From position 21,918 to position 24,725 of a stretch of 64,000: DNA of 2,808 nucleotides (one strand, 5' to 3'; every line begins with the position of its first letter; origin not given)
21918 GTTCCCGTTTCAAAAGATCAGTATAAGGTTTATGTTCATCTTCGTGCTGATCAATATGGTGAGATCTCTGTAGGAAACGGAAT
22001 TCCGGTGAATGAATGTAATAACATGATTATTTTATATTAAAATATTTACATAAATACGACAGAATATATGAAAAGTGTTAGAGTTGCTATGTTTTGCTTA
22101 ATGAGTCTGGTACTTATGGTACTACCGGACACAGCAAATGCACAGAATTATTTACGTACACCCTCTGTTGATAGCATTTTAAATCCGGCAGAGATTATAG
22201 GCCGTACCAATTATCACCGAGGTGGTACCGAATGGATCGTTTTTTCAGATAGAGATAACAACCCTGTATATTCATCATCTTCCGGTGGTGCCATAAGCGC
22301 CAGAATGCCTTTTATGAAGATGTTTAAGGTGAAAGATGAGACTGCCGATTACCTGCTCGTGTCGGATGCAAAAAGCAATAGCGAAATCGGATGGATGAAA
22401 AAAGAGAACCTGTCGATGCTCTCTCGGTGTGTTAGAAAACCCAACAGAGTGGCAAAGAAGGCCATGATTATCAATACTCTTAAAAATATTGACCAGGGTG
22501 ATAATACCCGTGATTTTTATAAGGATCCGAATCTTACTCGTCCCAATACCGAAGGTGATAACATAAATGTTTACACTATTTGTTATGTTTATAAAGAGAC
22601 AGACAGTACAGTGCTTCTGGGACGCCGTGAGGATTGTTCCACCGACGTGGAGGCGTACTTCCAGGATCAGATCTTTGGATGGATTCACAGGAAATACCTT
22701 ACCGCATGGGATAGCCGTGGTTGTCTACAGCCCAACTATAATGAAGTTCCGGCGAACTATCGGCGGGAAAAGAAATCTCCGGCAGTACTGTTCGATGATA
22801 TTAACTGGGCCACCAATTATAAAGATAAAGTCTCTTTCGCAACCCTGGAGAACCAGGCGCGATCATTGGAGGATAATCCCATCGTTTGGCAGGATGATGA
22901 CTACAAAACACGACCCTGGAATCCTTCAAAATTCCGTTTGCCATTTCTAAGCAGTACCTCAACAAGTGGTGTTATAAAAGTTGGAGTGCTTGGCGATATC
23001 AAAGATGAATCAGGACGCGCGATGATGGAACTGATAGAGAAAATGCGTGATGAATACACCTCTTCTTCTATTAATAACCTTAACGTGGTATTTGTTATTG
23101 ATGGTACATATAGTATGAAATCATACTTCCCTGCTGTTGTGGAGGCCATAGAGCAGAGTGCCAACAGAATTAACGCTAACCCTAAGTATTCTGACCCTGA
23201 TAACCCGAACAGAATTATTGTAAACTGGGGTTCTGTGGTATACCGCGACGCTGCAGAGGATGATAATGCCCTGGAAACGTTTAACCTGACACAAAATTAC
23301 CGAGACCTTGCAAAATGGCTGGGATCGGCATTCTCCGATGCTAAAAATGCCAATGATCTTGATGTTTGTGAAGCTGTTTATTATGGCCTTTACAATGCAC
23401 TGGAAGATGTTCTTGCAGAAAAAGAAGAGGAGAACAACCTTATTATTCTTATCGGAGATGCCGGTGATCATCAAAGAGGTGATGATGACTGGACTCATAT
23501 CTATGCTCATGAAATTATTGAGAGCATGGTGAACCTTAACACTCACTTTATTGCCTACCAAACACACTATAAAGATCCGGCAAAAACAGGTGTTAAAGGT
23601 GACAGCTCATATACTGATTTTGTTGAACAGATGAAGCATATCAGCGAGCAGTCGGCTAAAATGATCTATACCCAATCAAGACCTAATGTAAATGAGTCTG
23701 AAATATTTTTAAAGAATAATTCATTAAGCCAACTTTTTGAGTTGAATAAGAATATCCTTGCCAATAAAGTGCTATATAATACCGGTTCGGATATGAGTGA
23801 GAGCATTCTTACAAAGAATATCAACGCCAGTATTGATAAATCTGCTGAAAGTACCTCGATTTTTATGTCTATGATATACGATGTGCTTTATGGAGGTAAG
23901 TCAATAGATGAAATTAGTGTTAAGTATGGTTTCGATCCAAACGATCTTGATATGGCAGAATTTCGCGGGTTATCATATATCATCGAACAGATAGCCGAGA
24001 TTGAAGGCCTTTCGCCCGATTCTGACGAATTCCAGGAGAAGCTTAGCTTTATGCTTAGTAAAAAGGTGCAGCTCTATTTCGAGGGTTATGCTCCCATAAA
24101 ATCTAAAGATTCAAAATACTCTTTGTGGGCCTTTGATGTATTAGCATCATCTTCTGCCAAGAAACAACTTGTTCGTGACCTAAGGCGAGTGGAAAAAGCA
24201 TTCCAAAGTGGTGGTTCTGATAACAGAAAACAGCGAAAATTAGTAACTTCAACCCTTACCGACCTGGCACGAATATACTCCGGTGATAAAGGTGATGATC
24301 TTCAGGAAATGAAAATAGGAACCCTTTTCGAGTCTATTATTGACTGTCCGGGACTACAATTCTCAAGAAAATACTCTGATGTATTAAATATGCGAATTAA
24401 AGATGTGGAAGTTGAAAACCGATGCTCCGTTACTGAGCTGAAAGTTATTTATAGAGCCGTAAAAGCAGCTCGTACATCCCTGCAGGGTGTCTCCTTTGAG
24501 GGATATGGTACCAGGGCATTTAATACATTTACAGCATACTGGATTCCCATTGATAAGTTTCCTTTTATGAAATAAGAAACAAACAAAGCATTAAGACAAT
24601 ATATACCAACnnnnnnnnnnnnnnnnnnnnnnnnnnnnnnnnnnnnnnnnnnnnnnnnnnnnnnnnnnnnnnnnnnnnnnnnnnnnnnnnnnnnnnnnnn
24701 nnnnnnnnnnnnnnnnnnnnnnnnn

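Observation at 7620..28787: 21-kb same-strand envelope locus (giant T9SS adhesin, OM barrels, vWA protein, MacB-type ABC fusion, TGase-like protease) that fits no named system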

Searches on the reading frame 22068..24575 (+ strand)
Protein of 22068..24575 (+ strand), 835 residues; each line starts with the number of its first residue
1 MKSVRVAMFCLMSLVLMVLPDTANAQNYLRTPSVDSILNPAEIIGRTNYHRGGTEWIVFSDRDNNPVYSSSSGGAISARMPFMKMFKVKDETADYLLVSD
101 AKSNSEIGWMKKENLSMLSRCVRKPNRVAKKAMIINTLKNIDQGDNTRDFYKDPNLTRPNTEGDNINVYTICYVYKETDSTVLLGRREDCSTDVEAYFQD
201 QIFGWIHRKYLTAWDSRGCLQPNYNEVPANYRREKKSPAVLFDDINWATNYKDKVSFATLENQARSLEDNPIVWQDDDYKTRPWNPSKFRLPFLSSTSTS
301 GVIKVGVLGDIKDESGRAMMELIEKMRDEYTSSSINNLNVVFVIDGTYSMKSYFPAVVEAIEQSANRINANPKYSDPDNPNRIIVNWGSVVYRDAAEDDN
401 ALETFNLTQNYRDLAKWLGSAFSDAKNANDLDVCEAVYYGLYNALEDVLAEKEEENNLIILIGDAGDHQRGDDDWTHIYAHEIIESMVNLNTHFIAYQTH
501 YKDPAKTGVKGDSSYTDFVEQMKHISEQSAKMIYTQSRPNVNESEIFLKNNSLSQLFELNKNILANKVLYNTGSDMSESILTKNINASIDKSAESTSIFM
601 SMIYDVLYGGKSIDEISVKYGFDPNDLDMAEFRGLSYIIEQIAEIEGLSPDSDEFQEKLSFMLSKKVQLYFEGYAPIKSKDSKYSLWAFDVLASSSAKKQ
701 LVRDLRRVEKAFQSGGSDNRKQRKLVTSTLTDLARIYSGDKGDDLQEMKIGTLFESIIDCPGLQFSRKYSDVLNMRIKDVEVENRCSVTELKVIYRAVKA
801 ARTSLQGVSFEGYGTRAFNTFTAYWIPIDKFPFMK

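Call 3: search_protein_families(library=pfam, proteins=[window:22068-24575:+], max_evalue=0.01)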
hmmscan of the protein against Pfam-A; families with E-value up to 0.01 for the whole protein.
window:22068-24575:+ (835 aa): 4 families
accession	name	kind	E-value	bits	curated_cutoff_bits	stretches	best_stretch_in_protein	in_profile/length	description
PF20782.3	TssR_VWA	-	2.8e-20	73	25.7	1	334-554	44-239/304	TssR protein VWA domain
PF17643.6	TssR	-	9.1e-08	32.5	25.7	1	50-103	22-75/102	TssR protein N-terminal barrel domain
PF20780.2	TssR_M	-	6.4e-05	23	25.7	1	150-212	27-85/86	TssR second domain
PF00092.34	VWA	-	0.00074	20.2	23.8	1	339-471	1-118/174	von Willebrand factor type A domain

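Call 4: search_protein_families(library=ncbifam, proteins=[window:22068-24575:+], max_evalue=0.01)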
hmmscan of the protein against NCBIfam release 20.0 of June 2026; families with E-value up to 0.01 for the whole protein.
window:22068-24575:+ (835 aa): 0 families

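Call 18: find_homologous_proteins(query=window:22068-24575:+, max_evalue=0.00001)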
Query window:22068-24575:+ (835 aa): 61 proteins with E <= 0.00001 among 8000 candidates.
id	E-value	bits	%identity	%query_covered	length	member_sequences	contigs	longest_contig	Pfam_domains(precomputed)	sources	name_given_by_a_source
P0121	0.0e+0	1898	100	100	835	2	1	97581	PF20782.4,PF17643.7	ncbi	-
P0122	0.0e+0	1709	88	100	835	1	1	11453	PF20782.4,PF17643.7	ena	-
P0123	0.0e+0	1289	68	100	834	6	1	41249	PF20782.4,PF17643.7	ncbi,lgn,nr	ncbi:MAG: VWA domain-containing protein [Bacteroidia bacterium]|nr:VWA domain-containing protein [Ba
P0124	0.0e+0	1280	68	100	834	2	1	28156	PF20782.4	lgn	-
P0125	0.0e+0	1274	67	100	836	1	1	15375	PF20782.4,PF17643.7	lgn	-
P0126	0.0e+0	1227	64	100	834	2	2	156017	PF20782.4,PF17643.7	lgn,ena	-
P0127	0.0e+0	1142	61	99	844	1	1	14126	PF20782.4,PF17643.7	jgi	-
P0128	0.0e+0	1095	67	84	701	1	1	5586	PF20782.4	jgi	-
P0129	3.0e-225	768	46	100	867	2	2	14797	PF20782.4,PF17643.7,PF20780.3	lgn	-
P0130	6.8e-192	658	43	97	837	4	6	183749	PF20782.4,PF17643.7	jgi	jgi:hypothetical protein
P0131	5.0e-187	642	42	97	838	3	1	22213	PF20782.4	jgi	jgi:hypothetical protein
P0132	3.9e-184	632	42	100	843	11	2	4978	PF20782.4,PF17643.7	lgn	-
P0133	6.3e-182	625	40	99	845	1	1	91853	PF20782.4,PF17643.7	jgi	jgi:hypothetical protein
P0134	1.0e-176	608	41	99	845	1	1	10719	PF20782.4,PF17643.7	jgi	jgi:hypothetical protein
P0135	2.3e-174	600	40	97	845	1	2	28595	PF20782.4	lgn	-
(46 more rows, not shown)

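Call 20: find_related_loci(query=A1, collection=genome_contigs, flank=10000)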
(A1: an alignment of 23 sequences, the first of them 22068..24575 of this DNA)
Query A1 (835 aa) in genome_contigs; peptide patterns used: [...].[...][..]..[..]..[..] (x = any residue, [..] = any of these).
79 stretches matched a pattern; 72 encode a relative of the query (tblastn E <= 1e-3); 72 distinct loci.
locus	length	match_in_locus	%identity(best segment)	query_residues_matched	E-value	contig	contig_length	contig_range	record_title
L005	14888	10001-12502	68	1-835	0e+0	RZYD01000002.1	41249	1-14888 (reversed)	MAG: Bacteroidia bacterium isolate INTA.AUR.004 contig-100_261, whole genome shotgun sequence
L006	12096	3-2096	72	139-835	0e+0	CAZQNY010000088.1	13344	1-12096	MAG TPA_asm: uncultured Bacteroidales bacterium isolate binchicken_co42_502 genome assembly, contig: NODE_7038_length_13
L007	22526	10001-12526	42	1-834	0e+0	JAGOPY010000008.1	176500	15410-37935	MAG: Bacteroidales bacterium isolate Go_SlDig_bin_433 Go_SlDig_129_length_176500_cov_59.424532, whole genome shotgun seq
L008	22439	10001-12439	32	12-835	2e-118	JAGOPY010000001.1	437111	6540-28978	MAG: Bacteroidales bacterium isolate Go_SlDig_bin_433 Go_SlDig_10_length_437111_cov_62.622993, whole genome shotgun sequ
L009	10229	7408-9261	31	214-834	9e-83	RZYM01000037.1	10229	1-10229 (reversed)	MAG: Bacteroidia bacterium isolate INTA.AUR.014 contig-100_3189, whole genome shotgun sequence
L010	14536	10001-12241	27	53-835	7e-76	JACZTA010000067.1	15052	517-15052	MAG: Bacteroidetes bacterium isolate B12T1B10 B12T1B10_NODE2166, whole genome shotgun sequence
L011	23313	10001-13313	27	43-832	1e-71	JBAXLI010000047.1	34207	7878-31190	MAG: Bacteroidota bacterium isolate ELA423 MAG423_47, whole genome shotgun sequence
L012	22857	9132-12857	27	1-827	7e-66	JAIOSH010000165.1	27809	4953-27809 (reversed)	MAG: Bacteroidales bacterium isolate SMBSF39 bin_16_k127_896890, whole genome shotgun sequence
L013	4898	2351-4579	26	56-832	8e-62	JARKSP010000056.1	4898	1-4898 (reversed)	MAG: Erysipelotrichaceae bacterium isolate Seed_maxbin.084 k141_635124, whole genome shotgun sequence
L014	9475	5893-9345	28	5-762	4e-61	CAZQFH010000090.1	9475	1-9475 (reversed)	MAG TPA_asm: uncultured Lentimicrobiaceae bacterium isolate SRP118108_co5_538 genome assembly, contig: NODE_8284_length_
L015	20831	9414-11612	24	5-762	3e-59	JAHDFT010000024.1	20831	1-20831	MAG: Bacteroidetes bacterium isolate MAG-29 RZ_7239, whole genome shotgun sequence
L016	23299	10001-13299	26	3-832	7e-59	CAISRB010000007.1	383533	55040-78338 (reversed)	MAG: uncultured Bacteroidales bacterium isolate AM-lipid-02-D10_bin-0834 genome assembly, contig: bin-0834:07/33, whole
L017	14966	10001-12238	26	40-832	3e-57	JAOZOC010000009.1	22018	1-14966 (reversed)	MAG: Bacteroidales bacterium isolate GMC4.concoct.313 GMC4_2094_length_22018_cov_6.544780, whole genome shotgun sequence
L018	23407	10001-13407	25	2-726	1e-53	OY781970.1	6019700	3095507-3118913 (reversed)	MAG: uncultured Draconibacterium sp. isolate 170f71c0-b3b5-404f-95db-dd0d0fa2a447 genome assembly, chromosome: 1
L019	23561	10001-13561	25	53-762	5e-48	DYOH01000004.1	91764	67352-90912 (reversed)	MAG TPA_asm: Acetofilamentum sp. isolate SulCav_GS09_5_5_36_149 SulCav_GS09_5_127_length_91764_cov_85_906923, whole geno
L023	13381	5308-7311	25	54-739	2e-45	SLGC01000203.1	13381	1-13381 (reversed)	MAG: Bacteroidales bacterium isolate CSSed162cmB_75 CSSed16-2cmB-14459, whole genome shotgun sequence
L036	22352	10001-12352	23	1-832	3e-37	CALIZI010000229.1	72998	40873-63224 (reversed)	MAG: uncultured Saprospiraceae bacterium isolate R4_Bin_Bin_85_1 genome assembly, contig: c_000003753432, whole genome s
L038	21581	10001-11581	28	1-511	7e-37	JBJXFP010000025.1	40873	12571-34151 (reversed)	MAG: Flavobacteriales bacterium isolate F1F2.bin.436 k127_63484, whole genome shotgun sequence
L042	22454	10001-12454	22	2-831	2e-35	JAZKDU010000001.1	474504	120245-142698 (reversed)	MAG: Bacteroidota bacterium isolate DC_HB_01_SPN181219-bin066 DCHB01SPN_B066_0_000000000001, whole genome shotgun sequen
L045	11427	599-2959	24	14-829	6e-34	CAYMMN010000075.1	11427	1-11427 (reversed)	MAG TPA_asm: uncultured Flavobacteriales bacterium isolate SRP173033_co2_63 genome assembly, contig: NODE_2973_length_11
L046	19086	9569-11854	22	56-831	8e-34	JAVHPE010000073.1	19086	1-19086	MAG: Bacteroidia bacterium isolate WB02no2_35_113 NODE_1891_length_19086_cov_60.535495, whole genome shotgun sequence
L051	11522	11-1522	26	202-735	2e-32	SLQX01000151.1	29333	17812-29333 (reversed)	MAG: Bacteroidales bacterium isolate CSSed165cm_555 CSSed16-5cm-2639, whole genome shotgun sequence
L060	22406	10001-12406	23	6-832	2e-28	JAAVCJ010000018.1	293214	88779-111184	MAG: Bacteroides sp. isolate Mgla_MAG_1-bin_20 c_000000023506, whole genome shotgun sequence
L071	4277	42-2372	22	41-832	3e-22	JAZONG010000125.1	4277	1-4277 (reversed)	MAG: Alistipes sp. isolate T1900045641_YK20190335.MAGScoT_cleanbin_000021 SGB_8131_k141_2258738, whole genome shotgun se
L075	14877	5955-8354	23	10-835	3e-32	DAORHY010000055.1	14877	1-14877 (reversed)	MAG TPA_asm: Bacteroidia bacterium isolate AMR_MDS_5592 NODE_627_length_14877_cov_6.805222, whole genome shotgun sequenc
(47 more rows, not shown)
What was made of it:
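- Tried and rejected: Several contigs carry non-Bacteroidota labels (Staphylococcus, Enterobacteriaceae, Bifidobacteriaceae, Erysipelotrichaceae, Caldiserica; call 20).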

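Call 29: search_protein_families(library=pfam, proteins=[L060:917-1987:+, L060:2012-6736:+, L060:6752-8326:+, L060:8360-9271:+, L060:9272-9946:+, L060:13319-14887:+, L060:14911-15855:+, L060:15907-17538:+, L060:17535-18188:+, L060:18241-19809:+], max_evalue=0.01)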
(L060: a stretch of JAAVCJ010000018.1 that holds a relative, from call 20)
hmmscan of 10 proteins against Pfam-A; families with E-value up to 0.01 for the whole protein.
L060:917-1987:+ (356 aa): 5 families
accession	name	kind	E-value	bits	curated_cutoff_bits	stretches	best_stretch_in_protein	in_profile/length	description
PF00069.31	Pkinase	-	3.8e-33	115.4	31.7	1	39-320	6-243/263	Protein kinase domain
PF07714.23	PK_Tyr_Ser-Thr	-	1.8e-26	93.5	23.1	1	40-311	7-250/258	Protein tyrosine and serine/threonine kinase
PF03109.22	ABC1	-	1.6e-06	27.9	22.9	1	173-216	180-223/244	ABC1 atypical kinase-like domain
PF17667.7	Pkinase_fungal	-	0.00017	20.9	24.1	1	170-218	296-350/387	Fungal protein kinase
PF14531.12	Kinase-like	-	0.0056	16.4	25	1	174-277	159-260/289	Kinase-like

L060:2012-6736:+ (1574 aa): 3 families
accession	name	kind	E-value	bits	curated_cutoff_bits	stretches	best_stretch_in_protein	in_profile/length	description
PF13927.12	Ig_3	-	3.2e-13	50.4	30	1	626-678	8-56/78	Immunoglobulin domain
PF18962.6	Por_Secre_tail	-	4.2e-05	24.2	27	1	1515-1573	18-75/75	Secretion system C-terminal sorting domain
PF16820.11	PKD_3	-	0.0084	16.4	26.3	0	551-583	28-59/68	PKD-like domain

L060:6752-8326:+ (524 aa): 2 families
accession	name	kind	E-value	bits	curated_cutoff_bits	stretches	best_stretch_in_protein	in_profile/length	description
PF13568.12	OMP_b-brl_2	-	3.8e-09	37.3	27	1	265-459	23-167/175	Outer membrane protein beta-barrel domain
PF13505.12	OMP_b-brl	-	0.00021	22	28.7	0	314-461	45-153/175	Outer membrane protein beta-barrel domain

L060:8360-9271:+ (303 aa): 2 families
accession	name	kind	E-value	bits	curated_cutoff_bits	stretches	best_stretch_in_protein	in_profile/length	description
PF01155.25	HypA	-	1e-05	26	28.9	1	3-45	69-110/112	Hydrogenase/urease nickel incorporation, metallochaperone, hypA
PF09723.15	Zn_ribbon_8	-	0.0048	17.3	34.4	0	5-32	6-37/41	Zinc ribbon domain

L060:9272-9946:+ (224 aa): 0 families

L060:13319-14887:+ (522 aa): 1 family
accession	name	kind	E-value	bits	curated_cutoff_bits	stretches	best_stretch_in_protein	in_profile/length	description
PF02687.27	FtsX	-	1.5e-06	28.7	25.5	1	395-501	2-103/120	FtsX-like permease C-terminal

L060:14911-15855:+ (314 aa): 2 families
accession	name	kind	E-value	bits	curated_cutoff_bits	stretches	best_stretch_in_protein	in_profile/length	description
PF00069.31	Pkinase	-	1.7e-29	103.5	31.7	1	40-262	5-212/263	Protein kinase domain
PF07714.23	PK_Tyr_Ser-Thr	-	1e-21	77.9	23.1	1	41-297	6-255/258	Protein tyrosine and serine/threonine kinase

L060:15907-17538:+ (543 aa): 3 families
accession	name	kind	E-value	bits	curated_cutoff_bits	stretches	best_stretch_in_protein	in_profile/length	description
PF13672.11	PP2C_2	-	3.6e-18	66.3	24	1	18-219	6-189/209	Protein phosphatase 2C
PF00481.26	PP2C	-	2.8e-07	30.9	20.3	1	35-148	33-141/255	Protein phosphatase 2C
PF07228.17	SpoIIE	-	6.5e-06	26.7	25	1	173-256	104-191/192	Stage II sporulation protein E (SpoIIE)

L060:17535-18188:+ (217 aa): 2 families
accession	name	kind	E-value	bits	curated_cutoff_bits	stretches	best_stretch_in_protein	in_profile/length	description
PF00498.31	FHA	-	4.1e-15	56.4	20.7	1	5-69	2-66/67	FHA domain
PF16697.10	Yop-YscD_cpl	-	4.4e-05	24.1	33.2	1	2-65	17-79/94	Inner membrane component of T3SS, cytoplasmic domain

L060:18241-19809:+ (522 aa): 3 families
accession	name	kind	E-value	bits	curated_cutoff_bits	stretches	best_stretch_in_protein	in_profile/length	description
PF00498.31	FHA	-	8.3e-32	109.9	20.7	2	96-161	2-66/67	FHA domain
PF16697.10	Yop-YscD_cpl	-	5.9e-16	58.9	33.2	2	5-76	20-87/94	Inner membrane component of T3SS, cytoplasmic domain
PF13365.12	Trypsin_2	-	7.6e-08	33.6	27.6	1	354-490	21-144/144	Trypsin-like peptidase domain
